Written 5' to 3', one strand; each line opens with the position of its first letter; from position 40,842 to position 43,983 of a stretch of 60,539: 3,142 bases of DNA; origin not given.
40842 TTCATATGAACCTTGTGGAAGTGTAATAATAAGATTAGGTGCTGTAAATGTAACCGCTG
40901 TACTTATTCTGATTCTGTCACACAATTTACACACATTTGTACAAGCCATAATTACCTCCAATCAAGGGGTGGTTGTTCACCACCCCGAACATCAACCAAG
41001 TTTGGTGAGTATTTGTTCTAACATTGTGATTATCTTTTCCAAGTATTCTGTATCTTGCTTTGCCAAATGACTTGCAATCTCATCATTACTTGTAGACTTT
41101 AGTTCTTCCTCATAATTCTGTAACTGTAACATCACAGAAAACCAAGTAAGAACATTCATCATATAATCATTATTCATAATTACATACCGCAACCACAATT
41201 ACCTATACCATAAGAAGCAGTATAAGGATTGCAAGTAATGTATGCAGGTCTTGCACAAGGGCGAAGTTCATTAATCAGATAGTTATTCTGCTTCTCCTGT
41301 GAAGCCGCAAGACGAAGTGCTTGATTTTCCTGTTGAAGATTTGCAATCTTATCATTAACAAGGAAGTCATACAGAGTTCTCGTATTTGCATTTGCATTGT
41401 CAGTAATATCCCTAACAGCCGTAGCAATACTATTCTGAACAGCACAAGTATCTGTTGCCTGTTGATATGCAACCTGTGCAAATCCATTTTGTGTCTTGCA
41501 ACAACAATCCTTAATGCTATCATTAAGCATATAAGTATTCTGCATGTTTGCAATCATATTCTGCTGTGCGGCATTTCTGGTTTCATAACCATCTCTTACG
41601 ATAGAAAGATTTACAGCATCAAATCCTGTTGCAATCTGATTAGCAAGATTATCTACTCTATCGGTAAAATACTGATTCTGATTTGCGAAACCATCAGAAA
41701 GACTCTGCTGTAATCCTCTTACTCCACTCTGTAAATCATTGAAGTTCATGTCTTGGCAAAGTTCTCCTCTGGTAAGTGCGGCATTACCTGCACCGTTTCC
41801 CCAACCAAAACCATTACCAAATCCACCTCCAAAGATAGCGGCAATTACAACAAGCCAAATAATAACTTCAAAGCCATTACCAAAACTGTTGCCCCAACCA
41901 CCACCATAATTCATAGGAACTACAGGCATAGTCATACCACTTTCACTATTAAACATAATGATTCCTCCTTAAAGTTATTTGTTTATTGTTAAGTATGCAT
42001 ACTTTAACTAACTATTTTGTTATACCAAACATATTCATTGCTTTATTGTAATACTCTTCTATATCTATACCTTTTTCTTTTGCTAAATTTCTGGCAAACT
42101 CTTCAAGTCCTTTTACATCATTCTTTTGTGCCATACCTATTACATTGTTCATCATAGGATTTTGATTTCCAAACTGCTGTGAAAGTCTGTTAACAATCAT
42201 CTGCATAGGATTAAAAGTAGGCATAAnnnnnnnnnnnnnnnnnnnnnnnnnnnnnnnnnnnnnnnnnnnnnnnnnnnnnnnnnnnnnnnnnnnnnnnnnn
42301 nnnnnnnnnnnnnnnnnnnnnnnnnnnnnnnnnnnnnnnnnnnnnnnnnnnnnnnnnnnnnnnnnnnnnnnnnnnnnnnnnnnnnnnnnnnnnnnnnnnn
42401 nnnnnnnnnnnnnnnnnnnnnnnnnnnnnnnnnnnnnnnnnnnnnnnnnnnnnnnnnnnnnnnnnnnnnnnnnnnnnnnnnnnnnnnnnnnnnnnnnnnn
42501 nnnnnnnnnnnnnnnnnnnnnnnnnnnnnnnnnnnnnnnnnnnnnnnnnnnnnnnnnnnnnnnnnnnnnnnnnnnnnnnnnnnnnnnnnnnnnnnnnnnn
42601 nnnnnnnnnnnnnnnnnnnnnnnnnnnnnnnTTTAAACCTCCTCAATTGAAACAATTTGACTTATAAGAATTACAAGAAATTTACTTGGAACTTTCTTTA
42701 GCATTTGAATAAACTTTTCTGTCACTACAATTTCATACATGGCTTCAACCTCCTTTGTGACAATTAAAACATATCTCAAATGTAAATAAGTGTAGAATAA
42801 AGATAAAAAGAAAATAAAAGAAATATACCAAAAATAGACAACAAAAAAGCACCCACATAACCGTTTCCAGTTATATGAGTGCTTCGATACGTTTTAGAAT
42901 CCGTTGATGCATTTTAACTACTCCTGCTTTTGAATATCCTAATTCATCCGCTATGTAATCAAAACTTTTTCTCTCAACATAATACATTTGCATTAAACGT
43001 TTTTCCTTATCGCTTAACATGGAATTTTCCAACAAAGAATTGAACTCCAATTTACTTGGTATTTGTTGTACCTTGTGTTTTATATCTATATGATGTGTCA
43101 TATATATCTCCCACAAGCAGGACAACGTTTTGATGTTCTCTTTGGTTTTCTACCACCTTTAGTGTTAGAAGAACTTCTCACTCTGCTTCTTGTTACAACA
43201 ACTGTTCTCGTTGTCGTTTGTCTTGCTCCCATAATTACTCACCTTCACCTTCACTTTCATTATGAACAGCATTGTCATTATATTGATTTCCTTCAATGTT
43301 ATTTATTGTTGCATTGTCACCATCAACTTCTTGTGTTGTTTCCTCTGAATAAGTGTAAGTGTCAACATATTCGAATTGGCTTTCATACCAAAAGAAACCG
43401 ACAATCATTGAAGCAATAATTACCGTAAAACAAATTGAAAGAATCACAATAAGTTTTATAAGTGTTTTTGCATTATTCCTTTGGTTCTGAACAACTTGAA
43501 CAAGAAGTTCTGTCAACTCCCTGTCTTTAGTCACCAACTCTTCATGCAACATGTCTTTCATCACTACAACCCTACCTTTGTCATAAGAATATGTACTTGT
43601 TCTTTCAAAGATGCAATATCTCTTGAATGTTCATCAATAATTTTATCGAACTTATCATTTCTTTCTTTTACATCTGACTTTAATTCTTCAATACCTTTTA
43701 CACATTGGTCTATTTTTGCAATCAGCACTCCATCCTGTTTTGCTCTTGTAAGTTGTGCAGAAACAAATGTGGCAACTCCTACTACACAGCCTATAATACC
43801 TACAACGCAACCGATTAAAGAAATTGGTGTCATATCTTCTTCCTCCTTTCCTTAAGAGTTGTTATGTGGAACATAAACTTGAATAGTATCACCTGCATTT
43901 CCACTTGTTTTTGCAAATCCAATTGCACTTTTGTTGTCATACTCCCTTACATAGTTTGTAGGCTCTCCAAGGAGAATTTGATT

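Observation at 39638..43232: Terminal accessory operon of Gly/Cys/Gln-rich proteins behind a region-4-only sigma-like gene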

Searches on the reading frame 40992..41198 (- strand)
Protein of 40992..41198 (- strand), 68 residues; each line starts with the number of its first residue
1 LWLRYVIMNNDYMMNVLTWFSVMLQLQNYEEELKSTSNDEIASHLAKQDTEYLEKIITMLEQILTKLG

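Call 5: search_protein_families(library=pfam, max_evalue=1, proteins=[window:40992-41198:-])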
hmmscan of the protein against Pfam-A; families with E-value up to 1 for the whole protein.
window:40992-41198:- (68 aa): 0 families

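Call 6: search_protein_families(library=phrogs, max_evalue=0.1, proteins=[window:40992-41198:-])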
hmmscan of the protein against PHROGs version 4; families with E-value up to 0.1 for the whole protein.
window:40992-41198:- (68 aa): 3 families
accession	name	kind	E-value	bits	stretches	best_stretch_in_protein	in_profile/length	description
phrog_34777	-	unknown function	0.065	14.7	1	2-43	4-43/70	-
phrog_16854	-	unknown function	0.067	14.7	1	14-61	56-103/123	-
phrog_23473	-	unknown function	0.082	13.1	1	13-66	14-67/316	-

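Call 53: search_protein_families(library=padloc, max_evalue=0.1, proteins=[window:40992-41198:-])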
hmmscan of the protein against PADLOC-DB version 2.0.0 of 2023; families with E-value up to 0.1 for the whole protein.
window:40992-41198:- (68 aa): 0 families

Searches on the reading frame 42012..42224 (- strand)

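Call 5: search_protein_families(library=pfam, max_evalue=1, proteins=[window:42012-42224:-])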
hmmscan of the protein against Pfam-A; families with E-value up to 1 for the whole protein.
window:42012-42224:- (70 aa): 2 families
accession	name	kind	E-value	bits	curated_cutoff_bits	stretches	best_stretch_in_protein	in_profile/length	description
PF02817.22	E3_binding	-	0.013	16.1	23.7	1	44-56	7-19/36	e3 binding domain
PF04159.19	NB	-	0.14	12.6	27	1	9-46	34-71/100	NB glycoprotein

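Call 6: search_protein_families(library=phrogs, max_evalue=0.1, proteins=[window:42012-42224:-])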
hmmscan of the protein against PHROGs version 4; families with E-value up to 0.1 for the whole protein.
window:42012-42224:- (70 aa): 1 family
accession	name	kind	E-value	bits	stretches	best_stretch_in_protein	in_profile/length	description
phrog_17098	-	unknown function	0.03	15.2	1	41-64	11-34/43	-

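Call 53: search_protein_families(library=padloc, max_evalue=0.1, proteins=[window:42012-42224:-])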
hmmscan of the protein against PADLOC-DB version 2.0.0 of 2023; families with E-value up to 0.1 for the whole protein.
window:42012-42224:- (70 aa): 0 families

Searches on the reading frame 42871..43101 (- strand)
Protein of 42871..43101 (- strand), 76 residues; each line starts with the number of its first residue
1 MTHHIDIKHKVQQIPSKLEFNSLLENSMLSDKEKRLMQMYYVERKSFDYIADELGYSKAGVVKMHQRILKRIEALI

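Call 5: search_protein_families(library=pfam, max_evalue=1, proteins=[window:42871-43101:-])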
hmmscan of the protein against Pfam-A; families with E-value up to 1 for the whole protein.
window:42871-43101:- (76 aa): 10 families
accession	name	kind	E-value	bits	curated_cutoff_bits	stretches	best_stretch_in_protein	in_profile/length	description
PF04545.22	Sigma70_r4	-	0.00012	21.9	24.1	1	29-72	5-48/50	Sigma-70, region 4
PF07374.17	DUF1492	-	0.00013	22.5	21.5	1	10-68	38-95/100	Protein of unknown function (DUF1492)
PF08281.18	Sigma70_r4_2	-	0.00032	20.7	25.7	1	28-72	10-54/54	Sigma-70, region 4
PF04297.20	UPF0122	-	0.00038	21.1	22.7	1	24-70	11-59/101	Putative helix-turn-helix protein, YlxM / p13 like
PF10985.13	DUF2805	-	0.011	16.6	22.5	1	35-70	2-37/71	Protein of unknown function (DUF2805)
PF18024.7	HTH_50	-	0.013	15.6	27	1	28-65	7-45/50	Helix-turn-helix domain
PF16509.11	KORA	-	0.015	16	26.7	1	19-70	5-56/84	TrfB plasmid transcriptional repressor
PF13077.11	DUF3909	-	0.042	14.3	25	1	11-73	3-62/108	Protein of unknown function (DUF3909)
PF13936.12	HTH_38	-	0.058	13.6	27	1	28-59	4-35/44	Helix-turn-helix domain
PF00196.25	GerE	-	0.063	13.3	23.5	1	28-73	2-46/57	Bacterial regulatory proteins, luxR family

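Call 6: search_protein_families(library=phrogs, max_evalue=0.1, proteins=[window:42871-43101:-])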
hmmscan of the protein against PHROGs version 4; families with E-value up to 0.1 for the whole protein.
window:42871-43101:- (76 aa): 15 families
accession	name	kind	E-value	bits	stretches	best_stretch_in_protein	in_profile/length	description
phrog_36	-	transcription regulation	6.9e-11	43.2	1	17-73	130-184/220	transcriptional regulator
phrog_3512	-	transcription regulation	1.3e-05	26.3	1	24-74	61-111/130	sigma factor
phrog_1740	-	transcription regulation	9.2e-05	22.1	1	19-73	157-213/567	RNA polymerase sigma factor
phrog_1190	-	transcription regulation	0.00011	23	1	27-74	110-157/167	RNA polymerase sigma factor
phrog_351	-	transcription regulation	0.00062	19.4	1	19-73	668-723/928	RNA polymerase sigma factor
phrog_27521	-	unknown function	0.0014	19.3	0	57-75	25-43/51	-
phrog_13787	-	unknown function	0.0026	18.9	1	27-74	120-166/172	-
phrog_11138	-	unknown function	0.0051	18.1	1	23-72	88-135/142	-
phrog_645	-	DNA, RNA and nucleotide metabolism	0.0053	17.9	1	29-73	23-67/196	Rnase E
phrog_248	-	transcription regulation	0.0078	17.3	1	27-69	89-130/161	transcriptional activator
phrog_10300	-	transcription regulation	0.0079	17.2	1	25-68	117-159/182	transcriptional regulator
phrog_5767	-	transcription regulation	0.0099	16.3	1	18-72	279-332/393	sigma factor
phrog_27454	-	transcription regulation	0.056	14.5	1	18-73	117-170/179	RNA polymerase sigma factor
phrog_79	-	transcription regulation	0.065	13.9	1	32-67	93-128/156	anti-termination protein Q-like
phrog_8446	-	DNA, RNA and nucleotide metabolism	0.09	13.4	1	28-67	57-95/211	HNH endonuclease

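Call 53: search_protein_families(library=padloc, max_evalue=0.1, proteins=[window:42871-43101:-])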
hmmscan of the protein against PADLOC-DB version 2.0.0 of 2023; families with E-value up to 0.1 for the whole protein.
window:42871-43101:- (76 aa): 0 families

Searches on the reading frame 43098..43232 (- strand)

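Call 5: search_protein_families(library=pfam, max_evalue=1, proteins=[window:43098-43232:-])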
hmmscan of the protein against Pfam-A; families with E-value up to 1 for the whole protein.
window:43098-43232:- (44 aa): 2 families
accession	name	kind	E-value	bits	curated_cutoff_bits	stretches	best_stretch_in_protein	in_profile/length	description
PF24460.1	DUF7575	-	0.15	11.9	28.5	1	34-42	3-11/28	Domain of unknown function (DUF7575)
PF07282.18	Cas12f1-like_TNB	-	0.18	12.5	26.3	1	30-41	24-35/60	Cas12f1-like, TNB domain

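Call 6: search_protein_families(library=phrogs, max_evalue=0.1, proteins=[window:43098-43232:-])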
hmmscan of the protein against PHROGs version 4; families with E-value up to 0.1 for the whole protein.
window:43098-43232:- (44 aa): 0 families

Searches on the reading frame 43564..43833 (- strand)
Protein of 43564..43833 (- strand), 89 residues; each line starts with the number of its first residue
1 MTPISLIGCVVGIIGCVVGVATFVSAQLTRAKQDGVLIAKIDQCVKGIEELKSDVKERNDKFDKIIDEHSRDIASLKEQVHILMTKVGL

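Call 23: search_protein_families(library=phrogs, max_evalue=0.001, proteins=[window:43564-43833:-])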
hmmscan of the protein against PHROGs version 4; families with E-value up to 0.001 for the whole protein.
window:43564-43833:- (89 aa): 3 families
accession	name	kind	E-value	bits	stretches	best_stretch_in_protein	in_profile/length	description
phrog_1009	-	unknown function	1.4e-07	32.5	1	4-86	8-98/103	-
phrog_1863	-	unknown function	4.8e-07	30.6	1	5-67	6-72/97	-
phrog_3999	-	unknown function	7.3e-06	27.1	1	7-87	10-93/107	-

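Call 33: search_protein_families(library=pfam, max_evalue=0.001, proteins=[window:43564-43833:-])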
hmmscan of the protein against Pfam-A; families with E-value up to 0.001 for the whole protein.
window:43564-43833:- (89 aa): 0 families
